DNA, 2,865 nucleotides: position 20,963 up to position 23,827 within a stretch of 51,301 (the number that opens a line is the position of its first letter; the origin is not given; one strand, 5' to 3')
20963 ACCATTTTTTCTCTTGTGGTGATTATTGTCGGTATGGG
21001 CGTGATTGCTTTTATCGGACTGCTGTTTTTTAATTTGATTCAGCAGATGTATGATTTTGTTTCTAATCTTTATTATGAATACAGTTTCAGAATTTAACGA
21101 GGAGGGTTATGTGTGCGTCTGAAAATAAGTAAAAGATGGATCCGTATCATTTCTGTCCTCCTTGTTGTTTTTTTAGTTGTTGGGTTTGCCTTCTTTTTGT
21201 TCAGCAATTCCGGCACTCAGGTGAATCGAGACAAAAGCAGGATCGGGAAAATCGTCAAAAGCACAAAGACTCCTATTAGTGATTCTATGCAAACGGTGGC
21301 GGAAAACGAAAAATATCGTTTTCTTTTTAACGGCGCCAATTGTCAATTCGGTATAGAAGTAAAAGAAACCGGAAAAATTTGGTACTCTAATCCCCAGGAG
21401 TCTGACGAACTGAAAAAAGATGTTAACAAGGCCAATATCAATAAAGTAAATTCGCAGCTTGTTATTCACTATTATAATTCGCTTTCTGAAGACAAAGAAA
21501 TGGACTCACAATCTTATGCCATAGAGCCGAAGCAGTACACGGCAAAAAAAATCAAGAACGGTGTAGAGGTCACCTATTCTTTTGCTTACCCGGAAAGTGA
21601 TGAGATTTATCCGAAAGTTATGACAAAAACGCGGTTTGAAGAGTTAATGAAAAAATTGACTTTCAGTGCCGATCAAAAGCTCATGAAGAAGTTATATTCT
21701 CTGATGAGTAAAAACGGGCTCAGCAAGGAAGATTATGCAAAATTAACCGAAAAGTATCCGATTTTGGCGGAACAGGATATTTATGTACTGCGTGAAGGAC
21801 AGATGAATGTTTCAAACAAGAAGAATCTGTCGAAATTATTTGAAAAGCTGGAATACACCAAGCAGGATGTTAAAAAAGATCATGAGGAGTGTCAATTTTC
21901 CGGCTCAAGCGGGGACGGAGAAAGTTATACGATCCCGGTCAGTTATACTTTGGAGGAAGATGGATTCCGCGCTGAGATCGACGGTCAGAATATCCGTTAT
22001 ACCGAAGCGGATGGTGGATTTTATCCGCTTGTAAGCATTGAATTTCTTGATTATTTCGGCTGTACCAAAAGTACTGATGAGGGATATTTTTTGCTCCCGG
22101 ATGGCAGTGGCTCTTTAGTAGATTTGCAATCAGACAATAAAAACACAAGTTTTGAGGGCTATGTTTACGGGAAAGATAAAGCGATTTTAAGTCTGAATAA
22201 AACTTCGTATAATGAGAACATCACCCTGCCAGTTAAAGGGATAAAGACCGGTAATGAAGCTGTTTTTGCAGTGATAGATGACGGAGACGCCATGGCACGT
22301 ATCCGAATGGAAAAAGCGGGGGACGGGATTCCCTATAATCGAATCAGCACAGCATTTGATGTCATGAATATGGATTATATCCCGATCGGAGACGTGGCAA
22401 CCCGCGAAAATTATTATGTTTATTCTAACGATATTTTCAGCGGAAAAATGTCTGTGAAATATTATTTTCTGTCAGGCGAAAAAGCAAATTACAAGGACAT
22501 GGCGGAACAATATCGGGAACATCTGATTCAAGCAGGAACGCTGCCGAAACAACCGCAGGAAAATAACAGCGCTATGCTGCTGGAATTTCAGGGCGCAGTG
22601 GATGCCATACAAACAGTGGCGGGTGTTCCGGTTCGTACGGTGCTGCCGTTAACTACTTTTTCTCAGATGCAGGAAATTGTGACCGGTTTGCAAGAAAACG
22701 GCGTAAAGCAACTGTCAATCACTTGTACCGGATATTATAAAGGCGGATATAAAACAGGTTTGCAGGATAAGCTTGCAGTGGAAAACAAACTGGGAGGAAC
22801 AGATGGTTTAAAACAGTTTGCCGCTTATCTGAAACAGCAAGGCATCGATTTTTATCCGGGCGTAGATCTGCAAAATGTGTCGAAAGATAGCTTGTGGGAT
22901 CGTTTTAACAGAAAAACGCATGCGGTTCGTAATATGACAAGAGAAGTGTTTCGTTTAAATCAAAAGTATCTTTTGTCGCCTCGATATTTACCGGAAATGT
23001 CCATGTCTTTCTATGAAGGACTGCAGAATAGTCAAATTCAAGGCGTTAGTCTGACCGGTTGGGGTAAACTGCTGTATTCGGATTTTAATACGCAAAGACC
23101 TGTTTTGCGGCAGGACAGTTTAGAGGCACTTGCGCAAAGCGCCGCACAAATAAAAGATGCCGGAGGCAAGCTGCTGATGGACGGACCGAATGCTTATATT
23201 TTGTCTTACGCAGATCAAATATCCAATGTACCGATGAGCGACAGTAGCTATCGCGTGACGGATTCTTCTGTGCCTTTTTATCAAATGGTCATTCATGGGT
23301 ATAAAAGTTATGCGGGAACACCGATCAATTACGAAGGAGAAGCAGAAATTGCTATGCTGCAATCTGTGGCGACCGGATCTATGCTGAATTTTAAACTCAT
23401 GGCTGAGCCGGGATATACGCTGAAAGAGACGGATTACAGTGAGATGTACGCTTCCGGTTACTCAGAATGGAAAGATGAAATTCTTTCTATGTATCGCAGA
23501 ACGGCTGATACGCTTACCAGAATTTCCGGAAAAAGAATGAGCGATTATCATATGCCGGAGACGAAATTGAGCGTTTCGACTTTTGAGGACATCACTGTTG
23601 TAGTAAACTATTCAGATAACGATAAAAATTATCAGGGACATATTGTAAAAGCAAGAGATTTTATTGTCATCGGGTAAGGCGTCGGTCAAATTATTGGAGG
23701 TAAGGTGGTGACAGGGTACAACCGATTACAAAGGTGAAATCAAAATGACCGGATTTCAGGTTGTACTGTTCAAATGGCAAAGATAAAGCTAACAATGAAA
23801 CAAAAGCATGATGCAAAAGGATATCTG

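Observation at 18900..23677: Uncharacterised envelope triad (NHL propeller/TPR, Yip1 membrane protein, DUF5696-like protein) embedded inside a sugar ABC importer operon (copy A)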

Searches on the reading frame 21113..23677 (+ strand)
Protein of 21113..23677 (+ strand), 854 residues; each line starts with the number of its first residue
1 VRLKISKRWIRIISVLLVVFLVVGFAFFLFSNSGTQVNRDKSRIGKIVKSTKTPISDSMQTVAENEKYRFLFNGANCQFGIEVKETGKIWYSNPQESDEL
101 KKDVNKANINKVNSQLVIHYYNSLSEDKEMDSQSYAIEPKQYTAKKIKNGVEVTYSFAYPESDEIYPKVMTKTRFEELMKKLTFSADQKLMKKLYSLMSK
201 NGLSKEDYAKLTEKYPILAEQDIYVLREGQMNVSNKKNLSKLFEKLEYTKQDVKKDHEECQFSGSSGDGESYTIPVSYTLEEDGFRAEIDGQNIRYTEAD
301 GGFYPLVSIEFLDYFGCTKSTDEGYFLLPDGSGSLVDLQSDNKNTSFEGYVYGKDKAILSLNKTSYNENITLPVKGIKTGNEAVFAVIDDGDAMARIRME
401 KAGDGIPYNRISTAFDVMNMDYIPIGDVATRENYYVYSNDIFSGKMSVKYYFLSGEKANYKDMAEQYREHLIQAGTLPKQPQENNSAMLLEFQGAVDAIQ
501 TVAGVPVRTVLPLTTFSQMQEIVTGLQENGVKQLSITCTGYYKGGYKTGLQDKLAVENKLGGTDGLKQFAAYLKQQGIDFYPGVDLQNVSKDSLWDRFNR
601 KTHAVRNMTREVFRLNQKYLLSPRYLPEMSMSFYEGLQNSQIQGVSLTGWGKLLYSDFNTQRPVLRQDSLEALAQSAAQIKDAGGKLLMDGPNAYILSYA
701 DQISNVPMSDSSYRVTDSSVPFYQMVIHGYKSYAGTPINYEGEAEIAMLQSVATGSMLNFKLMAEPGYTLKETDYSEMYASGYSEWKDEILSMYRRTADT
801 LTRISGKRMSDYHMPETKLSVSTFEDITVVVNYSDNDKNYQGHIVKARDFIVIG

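Call 8: search_protein_families(library=pfam, proteins=[window:21113-23677:+], max_evalue=0.01)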
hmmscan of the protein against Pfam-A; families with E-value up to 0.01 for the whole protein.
window:21113-23677:+ (854 aa): 1 family
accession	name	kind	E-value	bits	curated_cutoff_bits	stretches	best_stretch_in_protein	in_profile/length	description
PF18952.6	DUF5696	-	1.3e-170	569.3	25.6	1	251-850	2-612/612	Family of unknown function (DUF5696)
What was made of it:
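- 21113..23677 (+): DUF5696 protein. It has an N-terminal TM anchor and an extracytoplasmic GH129/GH101-like three-domain body: an N-terminal beta-sandwich with a helical insert at about 162-262, a TIM barrel at about 480-805, and a C-terminal beta-sandwich. PF18952 E=1.3e-170 (call 8).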

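Call 11: search_protein_families(library=ncbifam, proteins=[window:21113-23677:+], max_evalue=0.001)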
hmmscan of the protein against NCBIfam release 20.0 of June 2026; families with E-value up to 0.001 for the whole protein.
window:21113-23677:+ (854 aa): 0 families

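Call 15: search_solved_structures(query=window:21113-23677:+, max_evalue=10, show_alignments=2)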
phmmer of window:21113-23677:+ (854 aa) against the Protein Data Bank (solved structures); distinct sequences matched with E-value up to 10: 2.
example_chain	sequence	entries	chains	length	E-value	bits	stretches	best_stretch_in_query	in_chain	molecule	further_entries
5wzq_A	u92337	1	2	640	1.2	10.6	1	513-578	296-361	Alpha-N-acetylgalactosaminidase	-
7rty_A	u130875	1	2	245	1.9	9.9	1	542-591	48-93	PsfC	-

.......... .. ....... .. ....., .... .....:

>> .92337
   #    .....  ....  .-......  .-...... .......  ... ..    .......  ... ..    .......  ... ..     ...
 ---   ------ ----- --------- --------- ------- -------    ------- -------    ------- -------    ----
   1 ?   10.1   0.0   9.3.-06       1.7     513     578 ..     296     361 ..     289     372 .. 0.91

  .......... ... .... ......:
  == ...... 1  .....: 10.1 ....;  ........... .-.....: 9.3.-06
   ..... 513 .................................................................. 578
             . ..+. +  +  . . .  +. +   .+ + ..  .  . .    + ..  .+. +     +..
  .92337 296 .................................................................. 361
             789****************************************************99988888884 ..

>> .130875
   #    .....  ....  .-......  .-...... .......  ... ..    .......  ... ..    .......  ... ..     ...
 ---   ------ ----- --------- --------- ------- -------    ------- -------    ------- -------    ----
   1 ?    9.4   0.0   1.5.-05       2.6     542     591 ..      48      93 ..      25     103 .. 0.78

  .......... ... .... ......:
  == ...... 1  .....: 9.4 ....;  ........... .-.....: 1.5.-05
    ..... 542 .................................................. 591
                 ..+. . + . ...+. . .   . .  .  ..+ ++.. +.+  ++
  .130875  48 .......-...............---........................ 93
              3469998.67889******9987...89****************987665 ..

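Call 16: find_homologous_proteins(query=window:21113-23677:+, max_evalue=0.00001)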
Query window:21113-23677:+ (854 aa): 109 proteins with E <= 0.00001 among 7727 candidates.
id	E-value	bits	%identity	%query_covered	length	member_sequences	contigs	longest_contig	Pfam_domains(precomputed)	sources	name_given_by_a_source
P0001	0.0e+0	1909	99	100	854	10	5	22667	PF18952.7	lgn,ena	-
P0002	0.0e+0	1564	80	100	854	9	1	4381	PF18952.7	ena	-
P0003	6.5e-261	886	46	98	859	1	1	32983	PF18952.7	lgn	-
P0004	1.4e-258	879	46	99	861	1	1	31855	PF18952.7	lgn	-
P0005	2.6e-251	855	46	100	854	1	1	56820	PF18952.7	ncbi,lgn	-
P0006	7.6e-120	420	31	94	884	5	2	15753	PF18952.7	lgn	-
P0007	4.9e-108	381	30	98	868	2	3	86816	PF18952.7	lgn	-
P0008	2.0e-101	359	30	99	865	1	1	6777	PF18952.7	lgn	-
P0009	1.1e-100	356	30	93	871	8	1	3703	PF18952.7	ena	-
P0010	5.3e-98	347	28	94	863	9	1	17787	PF18952.7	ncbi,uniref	ncbi:DUF5696 domain-containing protein [Paenibacillus sp. YIM B09110]|uniref:DUF5696 domain-containi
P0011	5.6e-98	347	29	93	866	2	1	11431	PF18952.7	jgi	-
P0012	7.6e-97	344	30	93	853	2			PF18952.7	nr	nr:DUF5696 domain-containing protein [Paenibacillus castaneae]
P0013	2.6e-96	342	31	93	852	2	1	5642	PF18952.7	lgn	-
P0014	3.8e-96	341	31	94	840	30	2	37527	PF18952.7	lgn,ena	-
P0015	9.3e-92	327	28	99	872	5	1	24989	PF18952.7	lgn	-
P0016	1.3e-91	326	26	99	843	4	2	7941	PF18952.7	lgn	-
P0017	5.5e-91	324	28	100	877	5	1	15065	PF18952.7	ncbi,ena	-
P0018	3.2e-89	318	27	95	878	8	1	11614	PF18952.7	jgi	jgi:hypothetical protein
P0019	7.8e-89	317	29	99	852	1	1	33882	PF18952.7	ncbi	-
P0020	2.3e-88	316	27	99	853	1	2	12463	PF18952.7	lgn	-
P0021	3.2e-87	312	29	99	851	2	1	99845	PF18952.7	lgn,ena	-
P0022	3.3e-87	312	28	99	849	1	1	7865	PF18952.7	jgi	-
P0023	6.0e-87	311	28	99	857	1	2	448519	PF18952.7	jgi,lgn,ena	-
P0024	3.1e-84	302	28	93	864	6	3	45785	PF18952.7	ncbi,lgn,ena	-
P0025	4.0e-83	298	27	93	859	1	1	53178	PF18952.7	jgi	jgi:hypothetical protein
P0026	5.4e-83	298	28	93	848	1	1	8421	PF18952.7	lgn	-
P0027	1.2e-81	293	28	94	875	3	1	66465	PF18952.7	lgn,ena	-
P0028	1.9e-81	293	28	93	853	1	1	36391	PF18952.7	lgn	-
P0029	6.3e-81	291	27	94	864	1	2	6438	PF18952.7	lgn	-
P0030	3.8e-80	288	28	94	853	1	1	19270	PF18952.7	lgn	-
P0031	6.6e-80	288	28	93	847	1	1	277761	PF18952.7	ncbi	-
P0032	1.1e-79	287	26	100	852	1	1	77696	PF18952.7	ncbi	-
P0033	1.8e-79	286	28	94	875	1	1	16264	PF18952.7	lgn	-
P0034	6.6e-79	284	27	94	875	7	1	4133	PF18952.7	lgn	-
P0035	1.3e-77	280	29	97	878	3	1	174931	PF18952.7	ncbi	-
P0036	3.3e-77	279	28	94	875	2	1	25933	PF18952.7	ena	-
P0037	2.6e-76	276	27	94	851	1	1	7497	PF18952.7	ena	-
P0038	4.3e-75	272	27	99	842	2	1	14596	PF18952.7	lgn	-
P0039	2.2e-74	269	26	99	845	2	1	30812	PF18952.7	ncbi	-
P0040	9.4e-74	267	30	68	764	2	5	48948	PF18952.7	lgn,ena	-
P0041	2.1e-73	266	27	100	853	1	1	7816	PF18952.7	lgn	-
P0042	1.3e-72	264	27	92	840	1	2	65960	PF18952.7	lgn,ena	-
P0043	3.9e-72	262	26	99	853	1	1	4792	PF18952.7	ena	-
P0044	1.2e-71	260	27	86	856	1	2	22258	PF18952.7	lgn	-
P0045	6.9e-71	258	27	99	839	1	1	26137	PF18952.7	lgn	-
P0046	7.8e-71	258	27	94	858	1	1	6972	PF18952.7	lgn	-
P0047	1.2e-70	257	26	98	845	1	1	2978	PF18952.7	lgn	-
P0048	8.8e-70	254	26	99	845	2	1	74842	PF18952.7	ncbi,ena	-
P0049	2.9e-69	252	27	86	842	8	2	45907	PF18952.7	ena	-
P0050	5.5e-69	252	31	66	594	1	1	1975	PF18952.7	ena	-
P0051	3.7e-68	249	25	92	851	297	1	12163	PF18952.7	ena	-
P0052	3.6e-67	246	28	68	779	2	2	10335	PF18952.7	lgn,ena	-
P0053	2.5e-65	239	29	65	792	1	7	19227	PF18952.7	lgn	-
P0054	6.0e-65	238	25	72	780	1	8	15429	PF18952.7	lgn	-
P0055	2.7e-64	236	28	62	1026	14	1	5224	PF18952.7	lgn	-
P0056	2.8e-64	236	26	69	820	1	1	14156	PF18952.7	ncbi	-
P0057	3.6e-64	236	25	68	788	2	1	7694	PF18952.7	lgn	-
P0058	5.1e-64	235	27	88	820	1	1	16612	PF18952.7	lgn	-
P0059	9.9e-64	234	25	68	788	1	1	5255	PF18952.7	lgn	-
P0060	8.5e-63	231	28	88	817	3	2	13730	PF18952.7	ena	-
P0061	2.6e-62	229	26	94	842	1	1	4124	PF18952.7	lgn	-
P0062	3.7e-62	229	27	67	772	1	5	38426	PF18952.7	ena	-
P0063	6.0e-62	228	27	70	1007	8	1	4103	PF18952.7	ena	-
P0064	1.1e-60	224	28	68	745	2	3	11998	PF18952.7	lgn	-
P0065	5.2e-60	222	26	68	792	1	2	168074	PF18952.7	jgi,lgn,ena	-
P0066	1.9e-59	220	27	66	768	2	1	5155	PF18952.7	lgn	-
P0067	7.4e-57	211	28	66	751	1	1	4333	PF18952.7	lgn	-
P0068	1.4e-56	211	27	68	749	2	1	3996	PF18952.7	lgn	-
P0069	4.5e-56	209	24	94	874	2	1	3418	PF18952.7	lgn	-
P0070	7.5e-55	205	26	54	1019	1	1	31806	PF18952.7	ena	-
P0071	1.8e-54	203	27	68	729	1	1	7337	PF18952.7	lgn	-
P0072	6.7e-54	202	28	69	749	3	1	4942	PF18952.7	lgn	-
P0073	8.6e-54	201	28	67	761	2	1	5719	PF18952.7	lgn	-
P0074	1.8e-53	200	30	66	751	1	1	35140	PF18952.7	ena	-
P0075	1.6e-52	197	26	68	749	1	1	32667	PF18952.7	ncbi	-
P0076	1.7e-51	194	29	67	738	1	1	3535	PF18952.7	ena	-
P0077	3.4e-50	189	27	62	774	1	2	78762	PF18952.7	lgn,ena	-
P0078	1.3e-49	187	26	68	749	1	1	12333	PF18952.7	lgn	-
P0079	6.6e-49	185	27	64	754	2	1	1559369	PF18952.7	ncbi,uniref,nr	ncbi:DUF5696 domain-containing protein [Lederbergia citri]|uniref:Uncharacterized protein n=1 Tax=Le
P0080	9.3e-49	185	25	99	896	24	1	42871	PF18952.7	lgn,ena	-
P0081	1.7e-48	184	24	94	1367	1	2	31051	PF18952.7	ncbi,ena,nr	ncbi:MAG: hypothetical protein IJW92_05670 [Clostridia bacterium]|nr:hypothetical protein [Clostridi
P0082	1.0e-47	181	27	68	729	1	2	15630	PF18952.7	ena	-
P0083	9.3e-47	178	25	66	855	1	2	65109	PF18952.7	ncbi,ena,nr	ncbi:MAG: hypothetical protein IJ600_01035 [Lachnospiraceae bacterium]|nr:hypothetical protein [Lach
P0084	1.2e-46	178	26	66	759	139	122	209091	PF18952.7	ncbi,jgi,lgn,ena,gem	ncbi:DUF5696 domain-containing protein [Anaeromassilibacillus sp. SJQ-5]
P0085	6.3e-46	175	25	68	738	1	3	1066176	PF18952.7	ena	-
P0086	1.1e-45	174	25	68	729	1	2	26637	PF18952.7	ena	-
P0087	1.4e-45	174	24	75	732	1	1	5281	PF18952.7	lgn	-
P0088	3.8e-43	166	25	68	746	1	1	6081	PF18952.7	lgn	-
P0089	3.4e-42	163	24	65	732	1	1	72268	PF18952.7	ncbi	-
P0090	2.5e-39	153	25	64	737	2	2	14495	PF18952.7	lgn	-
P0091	7.7e-37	145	26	63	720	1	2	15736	PF18952.7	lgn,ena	-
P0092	5.3e-36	142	25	74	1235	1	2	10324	PF18952.7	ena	-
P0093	6.2e-36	142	22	64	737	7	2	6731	PF18952.7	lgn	-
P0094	8.3e-34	135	26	64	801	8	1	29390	PF18952.7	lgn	-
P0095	1.1e-33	135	25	69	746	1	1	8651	PF18952.7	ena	-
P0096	3.0e-33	133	25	66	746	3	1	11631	PF18952.7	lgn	-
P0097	9.8e-33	132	25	65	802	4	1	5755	PF18952.7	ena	-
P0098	4.4e-30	123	22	70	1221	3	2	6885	PF18952.7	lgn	-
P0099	1.8e-26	111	26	61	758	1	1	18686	PF18952.7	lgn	-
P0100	9.0e-26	109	24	70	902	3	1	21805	PF18952.7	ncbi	-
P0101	4.5e-25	106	25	63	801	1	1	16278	PF18952.7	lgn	-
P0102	2.0e-24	104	25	63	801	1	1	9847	PF18952.7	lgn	-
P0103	1.2e-23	102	25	62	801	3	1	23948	PF18952.7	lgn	-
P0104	1.2e-23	102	23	64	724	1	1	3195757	PF18952.7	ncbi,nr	ncbi:hypothetical protein KHQ81_01425 [Mycoplasmatota bacterium]|nr:hypothetical protein KHQ81_01425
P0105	1.2e-23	102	24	70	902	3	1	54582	PF18952.7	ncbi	-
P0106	5.2e-22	96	23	64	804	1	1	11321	PF18952.7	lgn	-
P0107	7.8e-22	96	25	67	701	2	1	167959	PF18952.7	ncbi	-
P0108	3.6e-21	93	24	63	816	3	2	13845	PF18952.7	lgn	-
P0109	5.4e-21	93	22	68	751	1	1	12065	PF18952.7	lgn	-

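Call 20: search_solved_structures(query=A1, max_evalue=10, show_alignments=3)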
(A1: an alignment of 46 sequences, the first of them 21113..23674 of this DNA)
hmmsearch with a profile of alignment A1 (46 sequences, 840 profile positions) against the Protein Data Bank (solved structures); distinct sequences matched with E-value up to 10: 31.
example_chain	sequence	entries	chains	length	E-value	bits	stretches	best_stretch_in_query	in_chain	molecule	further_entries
8rzk_A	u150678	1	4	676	1.4e-11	46.6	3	61-112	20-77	Conserved hypothetical periplasmic protein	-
8rzg_A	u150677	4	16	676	1.4e-11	46.5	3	61-112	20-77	Conserved hypothetical periplasmic protein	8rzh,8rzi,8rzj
5opq_A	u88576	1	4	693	1.6e-11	46.4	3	61-112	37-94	3,6-anhydro-D-galactosidase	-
5wzq_A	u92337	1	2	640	6.1e-07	31.2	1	413-560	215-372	Alpha-N-acetylgalactosaminidase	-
5wzn_A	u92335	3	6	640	7.1e-07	31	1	413-555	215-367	Alpha-N-acetylgalactosaminidase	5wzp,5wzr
4ky3_A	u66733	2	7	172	0.14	13.5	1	139-263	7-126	designed protein OR327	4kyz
9fyz_A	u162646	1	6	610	0.34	12.2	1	495-563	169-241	Neopullulanase SusA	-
4nez_A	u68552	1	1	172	0.34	12.2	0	235-260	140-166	Engineered protein OR276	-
4ney_A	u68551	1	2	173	0.35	12.2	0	235-260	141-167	Engineered protein OR277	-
2mtl_A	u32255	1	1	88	0.51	11.6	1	227-263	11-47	De novo designed protein FR55 OR109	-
2pwe_A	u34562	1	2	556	0.63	11.3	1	486-572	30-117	Sucrose isomerase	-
2pwg_A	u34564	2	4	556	0.63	11.3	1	486-572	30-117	Sucrose isomerase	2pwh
4h8h_A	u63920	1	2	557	0.64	11.3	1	486-572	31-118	Sucrose isomerase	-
2pwf_A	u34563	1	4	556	0.64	11.3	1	486-572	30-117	Sucrose isomerase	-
4go9_A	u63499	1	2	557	0.64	11.3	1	486-572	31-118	Sucrose isomerase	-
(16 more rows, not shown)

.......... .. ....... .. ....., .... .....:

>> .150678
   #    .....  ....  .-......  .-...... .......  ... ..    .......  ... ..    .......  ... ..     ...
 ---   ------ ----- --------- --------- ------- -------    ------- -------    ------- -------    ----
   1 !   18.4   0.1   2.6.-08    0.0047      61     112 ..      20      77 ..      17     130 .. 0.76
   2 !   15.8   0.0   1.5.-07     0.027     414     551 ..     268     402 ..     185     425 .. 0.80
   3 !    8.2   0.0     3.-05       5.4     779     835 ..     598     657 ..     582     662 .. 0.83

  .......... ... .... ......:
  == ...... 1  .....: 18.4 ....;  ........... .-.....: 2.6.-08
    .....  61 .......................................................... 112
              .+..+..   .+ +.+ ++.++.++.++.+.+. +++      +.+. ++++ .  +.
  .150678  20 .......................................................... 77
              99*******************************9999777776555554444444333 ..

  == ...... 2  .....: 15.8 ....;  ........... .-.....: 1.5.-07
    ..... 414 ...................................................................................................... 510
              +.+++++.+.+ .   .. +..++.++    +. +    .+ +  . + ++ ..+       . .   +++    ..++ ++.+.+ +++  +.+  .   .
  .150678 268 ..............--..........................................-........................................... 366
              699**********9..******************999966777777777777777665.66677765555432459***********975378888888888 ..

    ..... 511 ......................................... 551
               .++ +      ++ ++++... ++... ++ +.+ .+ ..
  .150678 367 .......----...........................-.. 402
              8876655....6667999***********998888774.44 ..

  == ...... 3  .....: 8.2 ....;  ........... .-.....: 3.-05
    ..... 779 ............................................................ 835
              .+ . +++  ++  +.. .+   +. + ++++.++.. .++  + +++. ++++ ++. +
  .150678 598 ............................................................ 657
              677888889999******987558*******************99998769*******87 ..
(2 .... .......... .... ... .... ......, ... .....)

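Call 22: search_protein_families(library=pfam, alignment_id=A1, max_evalue=1)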
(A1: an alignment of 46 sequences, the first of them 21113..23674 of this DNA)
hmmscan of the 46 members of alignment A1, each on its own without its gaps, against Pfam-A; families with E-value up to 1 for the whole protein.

A. member 1, window:21113-23674:+ (854 aa): 3 families
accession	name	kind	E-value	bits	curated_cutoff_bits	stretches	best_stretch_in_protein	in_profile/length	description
PF18952.6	DUF5696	-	1.3e-170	569.3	25.6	1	251-850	2-612/612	Family of unknown function (DUF5696)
PF10798.13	YmgB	-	0.031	14.6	22.3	1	229-256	16-43/59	Biofilm development protein YmgB/AriR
PF12698.13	ABC2_membrane_3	-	0.26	10.8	31.6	1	12-205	4-131/347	ABC-2 family transporter protein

B. families by the number of members that match (of 46 scanned): 47 families (the first 25 are shown)
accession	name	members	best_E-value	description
PF18952.6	DUF5696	46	2.8e-225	Family of unknown function (DUF5696)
PF22184.2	CBM_56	2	0.002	Carbohydrate binding module family 56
PF23036.1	TRAPPC10_1st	2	0.034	Trafficking protein particle complex subunit 10-like, N-terminal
PF06024.17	Orf78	1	0.0027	Orf78 (ac78)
PF25672.1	BBH37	1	0.0072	BBH37 helical domain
PF18070.6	Cas9_PI2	1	0.0098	CRISPR-Cas9 PI domain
PF07202.18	Tcp10_C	1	0.01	T-complex protein 10 C-terminus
PF22182.2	DUF6945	1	0.011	Domain of unknown function (DUF6945)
PF12685.13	SpoIIIAH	1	0.018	SpoIIIAH-like protein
PF06129.17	Chordopox_G3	1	0.02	Chordopoxvirus G3 protein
PF00123.25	Hormone_2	1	0.022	Peptide hormone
PF10798.13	YmgB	1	0.031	Biofilm development protein YmgB/AriR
PF16378.10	DUF4988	1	0.031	Domain of unknown function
PF04055.27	Radical_SAM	1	0.032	Radical SAM superfamily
PF11564.14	BpuJI_N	1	0.04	Restriction endonuclease BpuJI - N terminal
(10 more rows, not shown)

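Call 29: find_related_loci(query=window:21113-23674:+, collection=genome_contigs, flank=10000)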
Query window:21113-23674:+ (854 aa) in genome_contigs; peptide patterns used: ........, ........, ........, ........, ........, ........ (x = any residue, [..] = any of these).
12 stretches matched a pattern, but none encodes a relative of the query by tblastn (E <= 1e-3).
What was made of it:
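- Tried and rejected: The single-protein scan of genome_contigs found nothing (call 29).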
